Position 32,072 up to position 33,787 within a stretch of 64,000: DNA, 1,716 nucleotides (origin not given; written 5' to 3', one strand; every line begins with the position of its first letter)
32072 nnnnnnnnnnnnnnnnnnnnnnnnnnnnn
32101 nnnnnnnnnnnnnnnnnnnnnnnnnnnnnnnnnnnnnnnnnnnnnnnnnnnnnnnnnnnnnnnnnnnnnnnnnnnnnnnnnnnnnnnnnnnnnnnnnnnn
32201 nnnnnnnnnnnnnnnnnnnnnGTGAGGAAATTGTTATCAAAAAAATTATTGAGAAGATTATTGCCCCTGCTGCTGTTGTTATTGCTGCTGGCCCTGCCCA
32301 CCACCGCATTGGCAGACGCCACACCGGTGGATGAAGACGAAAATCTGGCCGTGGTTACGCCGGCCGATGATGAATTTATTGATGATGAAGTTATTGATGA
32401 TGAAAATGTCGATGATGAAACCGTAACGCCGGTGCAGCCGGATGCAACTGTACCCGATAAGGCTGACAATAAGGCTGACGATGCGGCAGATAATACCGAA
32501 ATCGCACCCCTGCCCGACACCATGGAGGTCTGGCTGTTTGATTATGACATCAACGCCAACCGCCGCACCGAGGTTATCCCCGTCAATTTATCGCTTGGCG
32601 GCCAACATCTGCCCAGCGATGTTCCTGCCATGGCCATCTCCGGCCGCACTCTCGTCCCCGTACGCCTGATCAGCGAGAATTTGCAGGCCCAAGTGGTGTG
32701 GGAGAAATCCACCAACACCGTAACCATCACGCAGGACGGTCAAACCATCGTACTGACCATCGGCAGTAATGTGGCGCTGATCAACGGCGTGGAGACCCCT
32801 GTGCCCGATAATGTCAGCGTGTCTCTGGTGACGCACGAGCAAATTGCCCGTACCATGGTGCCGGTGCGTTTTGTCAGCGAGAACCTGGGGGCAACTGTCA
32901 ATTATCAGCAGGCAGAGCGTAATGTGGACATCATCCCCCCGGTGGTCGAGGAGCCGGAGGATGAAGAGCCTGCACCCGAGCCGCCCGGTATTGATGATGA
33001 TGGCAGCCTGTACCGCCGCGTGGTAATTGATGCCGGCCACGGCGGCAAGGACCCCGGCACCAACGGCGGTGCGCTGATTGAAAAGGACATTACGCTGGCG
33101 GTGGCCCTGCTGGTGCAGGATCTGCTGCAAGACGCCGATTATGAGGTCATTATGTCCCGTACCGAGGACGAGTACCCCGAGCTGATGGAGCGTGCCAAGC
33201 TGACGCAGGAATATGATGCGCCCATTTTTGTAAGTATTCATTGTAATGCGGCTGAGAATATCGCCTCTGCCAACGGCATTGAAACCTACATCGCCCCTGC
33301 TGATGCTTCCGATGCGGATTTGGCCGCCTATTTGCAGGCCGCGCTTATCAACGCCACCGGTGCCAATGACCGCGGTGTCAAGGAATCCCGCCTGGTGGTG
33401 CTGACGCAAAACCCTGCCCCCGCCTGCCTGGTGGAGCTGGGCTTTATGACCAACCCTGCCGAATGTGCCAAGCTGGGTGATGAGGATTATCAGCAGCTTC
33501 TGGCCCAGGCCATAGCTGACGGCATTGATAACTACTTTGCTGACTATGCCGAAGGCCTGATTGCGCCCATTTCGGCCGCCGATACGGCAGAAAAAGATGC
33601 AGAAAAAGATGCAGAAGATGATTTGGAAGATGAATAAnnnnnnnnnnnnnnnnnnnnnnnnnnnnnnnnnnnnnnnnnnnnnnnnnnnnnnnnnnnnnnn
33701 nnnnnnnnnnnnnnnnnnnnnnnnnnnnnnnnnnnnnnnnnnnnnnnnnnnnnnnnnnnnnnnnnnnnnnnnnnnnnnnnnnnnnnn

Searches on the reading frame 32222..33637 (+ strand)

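Call 64: search_protein_families(library=ncbifam, proteins=[window:32222-33637:+], max_evalue=0.001)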
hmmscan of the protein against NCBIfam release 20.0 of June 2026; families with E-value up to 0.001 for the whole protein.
window:32222-33637:+ (471 aa): 5 families
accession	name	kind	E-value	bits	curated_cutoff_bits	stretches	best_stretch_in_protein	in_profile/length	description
TIGR02883.1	spore_cwlD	equivalog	1.6e-37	129.4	221.55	1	267-438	3-189/189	N-acetylmuramoyl-L-alanine amidase CwlD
NF007751.0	PRK10431.1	equivalog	5.7e-25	87.7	532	2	167-372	100-300/445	N-acetylmuramoyl-L-alanine amidase AmiB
NF007652.1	PRK10319.1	equivalog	1e-21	77.5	400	2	265-372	58-166/291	N-acetylmuramoyl-L-alanine amidase AmiA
NF038267.1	amidase_AmiC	exception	6.1e-17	61.4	700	2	267-371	189-294/407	N-acetylmuramoyl-L-alanine amidase AmiC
NF038140.1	amidase_Rv3717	exception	5.5e-12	45.6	335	1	271-440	46-232/233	Rv3717 family N-acetylmuramoyl-L-alanine amidase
